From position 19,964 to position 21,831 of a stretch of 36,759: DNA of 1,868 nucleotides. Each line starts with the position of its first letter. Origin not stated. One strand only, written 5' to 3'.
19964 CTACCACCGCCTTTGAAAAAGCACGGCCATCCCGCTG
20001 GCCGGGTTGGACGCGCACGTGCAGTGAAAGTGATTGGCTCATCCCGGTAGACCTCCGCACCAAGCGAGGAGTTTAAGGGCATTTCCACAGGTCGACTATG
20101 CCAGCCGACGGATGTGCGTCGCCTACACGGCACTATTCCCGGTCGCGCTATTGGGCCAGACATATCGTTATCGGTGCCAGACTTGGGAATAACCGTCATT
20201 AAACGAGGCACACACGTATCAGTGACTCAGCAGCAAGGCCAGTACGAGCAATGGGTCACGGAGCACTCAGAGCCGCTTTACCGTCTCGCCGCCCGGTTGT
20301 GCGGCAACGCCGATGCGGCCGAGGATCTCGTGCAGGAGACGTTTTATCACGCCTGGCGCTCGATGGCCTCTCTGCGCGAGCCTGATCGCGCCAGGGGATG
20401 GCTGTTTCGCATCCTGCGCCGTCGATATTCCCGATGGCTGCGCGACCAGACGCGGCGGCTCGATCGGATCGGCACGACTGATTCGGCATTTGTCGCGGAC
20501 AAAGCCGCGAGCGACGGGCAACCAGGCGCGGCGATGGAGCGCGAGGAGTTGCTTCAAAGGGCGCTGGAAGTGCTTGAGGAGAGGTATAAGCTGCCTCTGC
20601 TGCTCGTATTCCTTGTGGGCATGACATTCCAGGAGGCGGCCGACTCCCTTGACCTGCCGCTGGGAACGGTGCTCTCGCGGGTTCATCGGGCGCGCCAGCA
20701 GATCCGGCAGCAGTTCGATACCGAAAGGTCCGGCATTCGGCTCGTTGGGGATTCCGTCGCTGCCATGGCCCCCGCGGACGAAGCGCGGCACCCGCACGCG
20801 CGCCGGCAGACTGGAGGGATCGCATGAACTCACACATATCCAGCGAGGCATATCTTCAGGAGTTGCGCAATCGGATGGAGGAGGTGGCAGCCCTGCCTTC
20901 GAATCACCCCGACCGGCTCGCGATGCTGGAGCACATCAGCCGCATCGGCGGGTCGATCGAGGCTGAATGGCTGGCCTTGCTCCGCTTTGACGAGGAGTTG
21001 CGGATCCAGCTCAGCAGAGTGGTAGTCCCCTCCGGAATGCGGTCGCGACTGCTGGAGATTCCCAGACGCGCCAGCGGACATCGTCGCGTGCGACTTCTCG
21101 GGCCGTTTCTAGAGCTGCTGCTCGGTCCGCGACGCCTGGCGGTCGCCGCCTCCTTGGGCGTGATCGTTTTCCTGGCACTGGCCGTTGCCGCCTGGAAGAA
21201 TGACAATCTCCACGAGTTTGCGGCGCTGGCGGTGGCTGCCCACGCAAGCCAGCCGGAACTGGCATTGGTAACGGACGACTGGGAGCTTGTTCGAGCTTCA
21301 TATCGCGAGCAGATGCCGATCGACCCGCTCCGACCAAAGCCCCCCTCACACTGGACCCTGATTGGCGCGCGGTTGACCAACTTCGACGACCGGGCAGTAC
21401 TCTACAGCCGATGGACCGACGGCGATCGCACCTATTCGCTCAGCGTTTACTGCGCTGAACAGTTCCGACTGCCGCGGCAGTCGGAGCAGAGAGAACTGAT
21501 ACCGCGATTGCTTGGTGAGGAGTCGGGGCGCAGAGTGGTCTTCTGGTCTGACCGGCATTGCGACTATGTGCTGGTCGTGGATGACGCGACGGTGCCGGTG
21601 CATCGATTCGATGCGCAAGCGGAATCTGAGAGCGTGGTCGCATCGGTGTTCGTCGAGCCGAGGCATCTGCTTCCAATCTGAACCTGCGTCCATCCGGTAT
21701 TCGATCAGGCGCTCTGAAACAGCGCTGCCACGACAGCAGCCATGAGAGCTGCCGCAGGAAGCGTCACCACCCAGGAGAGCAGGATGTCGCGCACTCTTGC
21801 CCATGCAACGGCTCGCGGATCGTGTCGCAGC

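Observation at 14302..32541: Recurrent bipartite motif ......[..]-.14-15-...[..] upstream of at least seven transcription units: a candidate ECF regulon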

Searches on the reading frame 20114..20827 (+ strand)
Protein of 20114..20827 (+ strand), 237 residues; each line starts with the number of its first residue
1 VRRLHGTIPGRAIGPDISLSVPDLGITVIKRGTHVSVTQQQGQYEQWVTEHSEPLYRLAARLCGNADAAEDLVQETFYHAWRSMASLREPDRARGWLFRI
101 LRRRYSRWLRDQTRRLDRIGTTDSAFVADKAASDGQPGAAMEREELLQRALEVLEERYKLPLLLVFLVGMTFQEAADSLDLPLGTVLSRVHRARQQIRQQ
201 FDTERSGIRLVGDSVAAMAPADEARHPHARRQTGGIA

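Call 5: search_protein_families(library=pfam, proteins=[window:20114-20827:+], max_evalue=0.01)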
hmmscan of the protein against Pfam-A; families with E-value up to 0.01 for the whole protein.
window:20114-20827:+ (237 aa): 5 families
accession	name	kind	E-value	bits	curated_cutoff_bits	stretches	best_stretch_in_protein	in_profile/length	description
PF04542.20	Sigma70_r2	-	1.2e-16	60.7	24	1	48-115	2-71/71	Sigma-70 region 2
PF08281.18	Sigma70_r4_2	-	8.1e-12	45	25.7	1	145-196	2-53/54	Sigma-70, region 4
PF04545.22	Sigma70_r4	-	2.3e-09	37.1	24.1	1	150-199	1-50/50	Sigma-70, region 4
PF22029.2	PhyR_sigma2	-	4.3e-05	23.9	27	1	55-101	8-54/55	Sigma2 domain of PhyR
PF07638.17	Sigma70_ECF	-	0.0013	19.1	21.1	1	57-201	32-183/185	ECF sigma factor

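Call 11: find_homologous_proteins(query=window:20222-20827:+, max_evalue=1e-10)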
Query window:20222-20827:+ (201 aa): 1141 proteins with E <= 1e-10 among 1895 candidates; the best 120 are listed.
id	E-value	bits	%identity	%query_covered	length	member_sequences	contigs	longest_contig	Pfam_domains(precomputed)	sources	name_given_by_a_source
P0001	1.0e-126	438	100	100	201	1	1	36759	PF04545.23,PF04542.21,PF08281.19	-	-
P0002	8.9e-54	200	53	96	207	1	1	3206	PF04545.23,PF04542.21,PF08281.19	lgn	-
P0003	3.5e-53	198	52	96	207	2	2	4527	PF04545.23,PF04542.21,PF08281.19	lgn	-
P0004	2.8e-51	192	55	83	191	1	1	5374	PF04545.23,PF04542.21,PF08281.19,PF22029.3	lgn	-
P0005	3.6e-51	191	57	83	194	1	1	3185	PF04545.23,PF04542.21,PF08281.19,PF22029.3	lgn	-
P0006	6.0e-51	191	55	83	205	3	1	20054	PF04545.23,PF04542.21,PF08281.19,PF22029.3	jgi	-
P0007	1.2e-50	190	54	95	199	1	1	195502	PF04545.23,PF04542.21,PF08281.19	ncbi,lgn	ncbi:MAG: RNA polymerase sigma factor [Phycisphaeraceae bacterium]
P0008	4.8e-50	188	54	88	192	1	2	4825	PF04545.23,PF04542.21,PF08281.19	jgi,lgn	-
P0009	6.7e-50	187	52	94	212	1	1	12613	PF04545.23,PF04542.21,PF08281.19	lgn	-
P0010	7.1e-50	187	55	76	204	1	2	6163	PF04545.23,PF04542.21,PF08281.19,PF22029.3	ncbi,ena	-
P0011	1.4e-49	186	54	80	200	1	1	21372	PF04545.23,PF04542.21,PF08281.19,PF22029.3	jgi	-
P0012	1.4e-49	186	54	73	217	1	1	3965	PF04545.23,PF04542.21,PF08281.19,PF22029.3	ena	-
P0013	1.9e-49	186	55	74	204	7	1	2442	PF04545.23,PF04542.21,PF08281.19,PF22029.3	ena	-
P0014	4.0e-49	185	54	87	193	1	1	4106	PF04545.23,PF04542.21,PF08281.19,PF22029.3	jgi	-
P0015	4.3e-49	185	57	81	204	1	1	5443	PF04545.23,PF04542.21,PF08281.19,PF22029.3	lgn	-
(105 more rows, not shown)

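Call 13: find_related_loci(query=A1, collection=genome_contigs, flank=8000)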
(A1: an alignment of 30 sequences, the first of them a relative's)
Query A1 (201 aa) in genome_contigs; peptide patterns used: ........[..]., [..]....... (x = any residue, [..] = any of these).
335 stretches matched a pattern; 305 encode a relative of the query (tblastn E <= 1e-3); the best 80 are kept; 79 distinct loci.
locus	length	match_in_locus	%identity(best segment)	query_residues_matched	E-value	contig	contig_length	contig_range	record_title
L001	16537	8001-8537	54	7-196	4e-56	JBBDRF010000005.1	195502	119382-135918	MAG: Phycisphaeraceae bacterium isolate LejiaC_63_19 Lejia_C_116_length_195502_cov_11, whole genome shotgun sequence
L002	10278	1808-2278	54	8-167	1e-50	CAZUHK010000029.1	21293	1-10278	MAG TPA_asm: uncultured Planctomycetaceae bacterium isolate SRP141376_co5_274 genome assembly, contig: NODE_5968_length_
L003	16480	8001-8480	53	2-162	2e-49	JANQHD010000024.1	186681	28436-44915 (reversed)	MAG: Phycisphaeraceae bacterium isolate PL23b_bin.82 k99_1143986, whole genome shotgun sequence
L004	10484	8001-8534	49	8-189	5e-49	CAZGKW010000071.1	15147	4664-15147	MAG TPA_asm: uncultured Anaerolineales bacterium isolate binchicken_co17_275 genome assembly, contig: NODE_9255_length_1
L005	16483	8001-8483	52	3-163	6e-49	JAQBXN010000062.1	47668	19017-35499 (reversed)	MAG: Planctomycetota bacterium isolate casp150-mb.279 NODE_1934_length_47668_cov_0.370830, whole genome shotgun sequence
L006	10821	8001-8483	52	8-169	3e-48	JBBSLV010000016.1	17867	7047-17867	MAG: Tepidisphaerales bacterium isolate LS5_sbin.11 LS5_sbin.11_K_391615_L_17867_cov_11.0000, whole genome shotgun seque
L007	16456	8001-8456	53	8-162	2e-48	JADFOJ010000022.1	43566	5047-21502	MAG: Planctomycetota bacterium isolate B68T1L10 B68T1L10_NODE823, whole genome shotgun sequence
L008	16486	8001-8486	49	4-166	7e-48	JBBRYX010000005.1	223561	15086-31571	MAG: Tepidisphaerales bacterium isolate La5_metabat2.172 La5_metabat2.172_K_402832_L_223561_cov_37.7766, whole genome sh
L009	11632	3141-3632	49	8-172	1e-47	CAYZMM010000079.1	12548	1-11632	MAG TPA_asm: uncultured Thermodesulfobacteriota bacterium isolate SRP141376_co2_50 genome assembly, contig: NODE_9745_le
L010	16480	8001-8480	54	4-165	3e-46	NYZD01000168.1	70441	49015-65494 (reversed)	MAG: Planctomycetaceae bacterium isolate ARS64 MHASMcontig_453527, whole genome shotgun sequence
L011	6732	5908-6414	49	8-176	2e-45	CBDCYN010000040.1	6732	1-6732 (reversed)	MAG: Phycisphaeraceae bacterium isolate 2d72df3c-1958-40e7-af3c-25a6412fd2e5 genome assembly, contig: contig_40, whole g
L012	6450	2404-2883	50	8-168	1e-44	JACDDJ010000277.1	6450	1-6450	MAG: Acidobacteria bacterium isolate MGR_bin331 SD2900_NODE_4808_length_6450_cov_0.908271, whole genome shotgun sequence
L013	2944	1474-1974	44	3-170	3e-44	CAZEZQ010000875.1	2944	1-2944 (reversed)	MAG TPA_asm: uncultured bacterium isolate SRP141376_co3_307 genome assembly, contig: NODE_82087_length_2944_cov_3.634129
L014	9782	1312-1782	52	8-165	2e-44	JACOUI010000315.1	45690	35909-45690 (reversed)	MAG: Planctomycetia bacterium isolate NC_groundwater_66_Pr7_S-0.65um_66_19 FFV18_Sp65_scaffold_652783, whole genome shot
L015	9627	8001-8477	49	3-162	4e-44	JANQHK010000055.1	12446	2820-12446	MAG: Phycisphaeraceae bacterium isolate PL23b_bin.93 k99_672217, whole genome shotgun sequence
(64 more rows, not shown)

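Call 20: search_protein_families(library=ncbifam, proteins=[window:20222-20827:+], max_evalue=0.001)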
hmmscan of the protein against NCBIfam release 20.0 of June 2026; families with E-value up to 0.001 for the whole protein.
window:20222-20827:+ (201 aa): 84 families (the best 25 are shown)
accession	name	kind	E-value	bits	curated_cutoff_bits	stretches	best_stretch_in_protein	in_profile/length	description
NF009170.0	PRK12517.1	subfamily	3.4e-35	121.2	197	1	1-169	18-180/188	RNA polymerase sigma factor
NF007229.0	PRK09647.1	equivalog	5.9e-27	94.4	265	1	7-169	45-206/220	RNA polymerase sigma factor SigE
NF009185.0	PRK12533.1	equivalog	2.4e-25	89.5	248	1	4-189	27-217/231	RNA polymerase sigma factor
TIGR02937.1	sigma70-ECF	superfamily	1.5e-23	83.3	42.9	1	9-164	4-164/165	sigma-70 family RNA polymerase sigma factor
TIGR02983.1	SigE-fam_strep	subfamily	2.4e-23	82.8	141.55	1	3-167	3-160/162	SigE family RNA polymerase sigma factor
NF007227.0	PRK09645.1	subfamily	1.3e-22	80.5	202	1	11-166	18-171/177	sigma-70 family RNA polymerase sigma factor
NF009164.0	PRK12511.1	equivalog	3.8e-22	78.7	185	1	12-177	10-176/182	RNA polymerase sigma factor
NF009171.0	PRK12518.1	equivalog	6e-22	78.4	208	1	24-167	45-186/191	RNA polymerase sigma factor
TIGR02950.1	SigM_subfam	subfamily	2.3e-21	76.3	147.95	1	10-164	4-157/159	RNA polymerase sigma factor, SigM family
TIGR02947.1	SigH_actino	hypoth_equivalog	2.7e-21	76.1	251.55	1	3-165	8-179/193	RNA polymerase sigma-70 factor, TIGR02947 family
NF007223.0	PRK09641.1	equivalog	3.1e-21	76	209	1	6-166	18-185/187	RNA polymerase sigma factor SigW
NF008888.0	PRK11922.1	equivalog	7.9e-21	74.7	204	1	4-167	28-198/231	RNA polymerase sigma factor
NF058625.1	sigma_PG0214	equivalog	1.5e-20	73.6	130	1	5-168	3-164/170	GFO_1088 family ECF-type sigma factor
NF009198.0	PRK12546.1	equivalog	3.1e-20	72.7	270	1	9-170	10-166/188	RNA polymerase sigma factor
NF004113.0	PRK05602.1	equivalog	3.6e-20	72.5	208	1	9-169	48-205/211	RNA polymerase sigma factor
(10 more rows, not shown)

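Call 46: search_solved_structures(query=A1, max_evalue=1e-10)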
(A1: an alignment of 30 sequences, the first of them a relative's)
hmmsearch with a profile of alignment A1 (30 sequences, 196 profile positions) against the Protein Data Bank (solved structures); distinct sequences matched with E-value up to 1e-10: 17.
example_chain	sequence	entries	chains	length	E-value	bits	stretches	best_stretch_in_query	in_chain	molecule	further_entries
9m9d_F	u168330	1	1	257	6.4e-31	110.6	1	9-173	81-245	ECF RNA polymerase sigma factor SigE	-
9m9e_F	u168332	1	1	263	6.8e-31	110.5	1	9-173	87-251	ECF RNA polymerase sigma factor SigE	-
9m98_F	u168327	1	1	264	6.9e-31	110.5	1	9-173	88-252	ECF RNA polymerase sigma factor SigE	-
6jcy_F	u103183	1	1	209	1.5e-28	102.9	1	16-174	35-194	ECF RNA polymerase sigma factor SigH,ECF RNA polymerase sigma factor SigE,ECF RNA polymera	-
5zx2_F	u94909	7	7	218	4.9e-28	101.2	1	17-174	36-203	ECF RNA polymerase sigma factor SigH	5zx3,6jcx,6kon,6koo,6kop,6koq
6dv9_F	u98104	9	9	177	3.4e-23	85.4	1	15-170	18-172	ECF RNA polymerase sigma factor SigL | RNA polymerase sigma factor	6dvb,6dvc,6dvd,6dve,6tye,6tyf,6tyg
5wuq_A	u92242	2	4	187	7.3e-23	84.3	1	5-169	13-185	ECF RNA polymerase sigma factor SigW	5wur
5uxx_A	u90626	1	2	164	4.7e-20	75.1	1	23-170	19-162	RNA polymerase sigma factor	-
6in7_B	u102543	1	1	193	1.8e-18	70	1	6-169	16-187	RNA polymerase sigma-H factor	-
8z6g_B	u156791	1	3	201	1.8e-18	70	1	6-169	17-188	RNA polymerase sigma factor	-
7qh5_A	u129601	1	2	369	1.2e-16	64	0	10-69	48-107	RNA polymerase sigma factor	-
1or7_A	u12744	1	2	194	9.9e-16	61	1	5-167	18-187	RNA polymerase sigma-E factor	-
6jbq_F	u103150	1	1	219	1.4e-15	60.5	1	5-167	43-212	ECF RNA polymerase sigma-E factor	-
1h3l_A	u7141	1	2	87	9.6e-15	57.8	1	5-84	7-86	RNA POLYMERASE SIGMA FACTOR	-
4cxf_A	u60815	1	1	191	6.6e-13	51.8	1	7-172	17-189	RNA POLYMERASE SIGMA FACTOR CNRH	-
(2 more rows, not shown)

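Call 75: find_encoding_contigs(protein=P0003, flank=4000, max_places=3)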
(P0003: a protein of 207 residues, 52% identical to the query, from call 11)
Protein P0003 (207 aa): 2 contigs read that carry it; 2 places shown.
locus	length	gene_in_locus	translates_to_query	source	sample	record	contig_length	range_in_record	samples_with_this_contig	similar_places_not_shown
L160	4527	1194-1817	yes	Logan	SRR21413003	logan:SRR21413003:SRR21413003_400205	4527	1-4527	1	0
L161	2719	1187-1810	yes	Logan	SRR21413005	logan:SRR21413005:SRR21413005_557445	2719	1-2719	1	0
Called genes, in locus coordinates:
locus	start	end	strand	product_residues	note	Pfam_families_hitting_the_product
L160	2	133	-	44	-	?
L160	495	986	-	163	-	PF00085:Thioredoxin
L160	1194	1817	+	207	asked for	PF04542:Sigma70_r2, PF08281:Sigma70_r4_2, PF04545:Sigma70_r4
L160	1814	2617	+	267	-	-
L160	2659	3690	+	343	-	PF11376:DUF3179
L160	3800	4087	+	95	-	-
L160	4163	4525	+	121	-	?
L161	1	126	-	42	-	?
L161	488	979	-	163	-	PF00085:Thioredoxin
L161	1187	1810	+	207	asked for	PF04542:Sigma70_r2, PF08281:Sigma70_r4_2, PF04545:Sigma70_r4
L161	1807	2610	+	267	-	-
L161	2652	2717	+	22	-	?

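Call 76: find_encoding_contigs(protein=P0002, flank=4000, max_places=3)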
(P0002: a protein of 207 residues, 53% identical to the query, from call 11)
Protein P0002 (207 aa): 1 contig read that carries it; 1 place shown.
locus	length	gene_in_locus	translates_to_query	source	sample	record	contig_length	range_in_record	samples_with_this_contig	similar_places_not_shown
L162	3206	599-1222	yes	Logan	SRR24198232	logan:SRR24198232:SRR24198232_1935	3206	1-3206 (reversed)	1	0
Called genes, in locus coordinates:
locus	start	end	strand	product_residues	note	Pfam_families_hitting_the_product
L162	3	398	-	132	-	?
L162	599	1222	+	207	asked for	PF04542:Sigma70_r2, PF08281:Sigma70_r4_2, PF04545:Sigma70_r4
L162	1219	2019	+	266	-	-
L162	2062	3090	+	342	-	PF11376:DUF3179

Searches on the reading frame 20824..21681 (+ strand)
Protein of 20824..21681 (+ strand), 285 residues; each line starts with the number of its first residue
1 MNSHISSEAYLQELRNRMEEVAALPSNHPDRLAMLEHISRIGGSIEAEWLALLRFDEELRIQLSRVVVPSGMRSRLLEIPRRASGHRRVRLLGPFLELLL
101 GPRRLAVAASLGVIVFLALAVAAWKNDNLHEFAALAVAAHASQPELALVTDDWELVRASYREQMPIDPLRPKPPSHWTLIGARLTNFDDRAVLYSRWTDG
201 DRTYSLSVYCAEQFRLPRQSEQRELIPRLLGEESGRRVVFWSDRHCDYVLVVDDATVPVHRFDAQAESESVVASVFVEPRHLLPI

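Call 5: search_protein_families(library=pfam, proteins=[window:20824-21681:+], max_evalue=0.01)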
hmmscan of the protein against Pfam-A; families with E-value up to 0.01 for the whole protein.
window:20824-21681:+ (285 aa): 0 families

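Call 20: search_protein_families(library=ncbifam, proteins=[window:20824-21681:+], max_evalue=0.001)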
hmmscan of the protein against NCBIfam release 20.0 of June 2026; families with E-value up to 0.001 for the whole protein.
window:20824-21681:+ (285 aa): 0 families

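Call 38: find_homologous_proteins(query=window:20824-21681:+, max_evalue=0.00001)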
Query window:20824-21681:+ (285 aa): 4 proteins with E <= 0.00001 among 7037 candidates.
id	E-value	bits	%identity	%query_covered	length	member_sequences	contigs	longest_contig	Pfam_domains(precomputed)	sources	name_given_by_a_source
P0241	8.6e-184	627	100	100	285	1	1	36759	-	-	-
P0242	1.5e-68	249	52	85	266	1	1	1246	-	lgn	-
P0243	1.0e-67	247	48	88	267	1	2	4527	-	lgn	-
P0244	9.3e-65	237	48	91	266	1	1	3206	-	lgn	-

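Call 44: predict_structure(alignment_id=A3)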
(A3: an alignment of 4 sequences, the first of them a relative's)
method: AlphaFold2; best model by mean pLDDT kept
length: 285 residues; sequences in the alignment: 4
mean_pLDDT: 56.9   pTM: 0.46
mean pLDDT of the five models: 56.9, 54.0, 52.4, 51.2, 49.6
residues with pLDDT >= 90: 0; 70-90: 83; 50-70: 87; < 50: 115
segments of 3 or more residues with pLDDT < 50: 1-5, 61-63, 78-126, 212-233, 255-285
pLDDT, mean of each block of 10 residues (from residue 1): 59 85 73 74 77 57 50 50 28 37 41 45 47 61 66 78 65 72 70 77 72 40 40 54 62 50 43 37 25
secondary structure, 60 per line:
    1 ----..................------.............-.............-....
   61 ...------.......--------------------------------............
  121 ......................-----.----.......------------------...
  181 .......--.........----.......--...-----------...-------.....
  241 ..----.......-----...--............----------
elements in order: H5-22 H29-41 H43-55 H57-63 H70-76 H109-142 H153-159 E178-187 E190-198 E203-209 E226-228 E236-242 E247-253 H264-275

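Call 48: fold_search(model_id=the predicted structure, library=pdb)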
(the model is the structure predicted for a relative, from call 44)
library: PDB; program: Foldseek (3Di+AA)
matches with E <= 10: 911; with E <= 0.001: 0
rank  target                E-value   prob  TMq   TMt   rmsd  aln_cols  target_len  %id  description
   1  2v43_C                4.4e-03  1.00  0.25  0.26  11.3       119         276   10  Crystal structure of RseB: a sensor for periplasmic stress response in E. coli (released 2007-08-28)
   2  2v43_B                6.6e-03  1.00  0.24  0.25  12.9       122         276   11  Crystal structure of RseB: a sensor for periplasmic stress response in E. coli (released 2007-08-28)
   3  2v42_B                7.8e-03  0.99  0.22  0.23  12.0       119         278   13  Crystal structure of RseB: a sensor for periplasmic stress response in E. coli (released 2007-08-28)
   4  3lyd_B                8.3e-03  0.38  0.11  0.17  12.0       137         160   12  Crystal structure of Putative uncharacterized protein from Jonesia denitrificans (released 2010-03-09)
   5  3m4w_A                8.8e-03  0.99  0.22  0.22  12.1       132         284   11  Structural basis for the negative regulation of bacterial stress response by RseB (released 2010-05-05)
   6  2xb3                  3.5e-02  0.28  0.13  0.21  11.8       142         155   13  The Structure of Cyanobacterial PsbP (released 2010-08-25)
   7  6w39_B                7.4e-02  0.41  0.14  0.11   8.4        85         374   13  Structure of unphosphorylated IRE1 in complex with G-1749 (released 2020-12-09)
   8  6in9_A                8.3e-02  0.97  0.24  0.25   3.8       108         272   18  Crystal structure of MucB in complex with MucA(peri) (released 2019-07-24)
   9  6in8                  9.4e-02  0.84  0.21  0.21   4.8       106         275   20  Crystal structure of MucB (released 2019-07-24)
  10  6xdb                  1.2e-01  0.38  0.14  0.10   8.6        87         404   11  Crystal structure of IRE1a in complex with G-6904 (released 2021-04-21)
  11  2ns9_B                1.2e-01  0.23  0.16  0.26   6.5       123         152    9  Crystal structure of protein APE2225 from Aeropyrum pernix K1, Pfam COXG (released 2006-11-14)
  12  1vr8                  1.3e-01  0.84  0.20  0.39   8.7        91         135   13  Crystal structure of GTP binding regulator (TM1622) from Thermotoga Maritima at 1.75 A resolution (released 2005-03-15)
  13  2ova                  1.3e-01  0.11  0.11  0.15  10.7       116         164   10  X-ray structure of Human Complement Protein C8gamma Y83W Mutant (released 2007-05-22)
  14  6xrf_G                1.4e-01  0.20  0.13  0.23   9.7       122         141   13  EagT6 Tse6 NT complex (released 2020-12-30)
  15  9grx_0                1.4e-01  0.16  0.13  0.20  11.4       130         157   11  NDH-PSI-LHCI supercomplex from S. oleracea (released 2025-02-12)
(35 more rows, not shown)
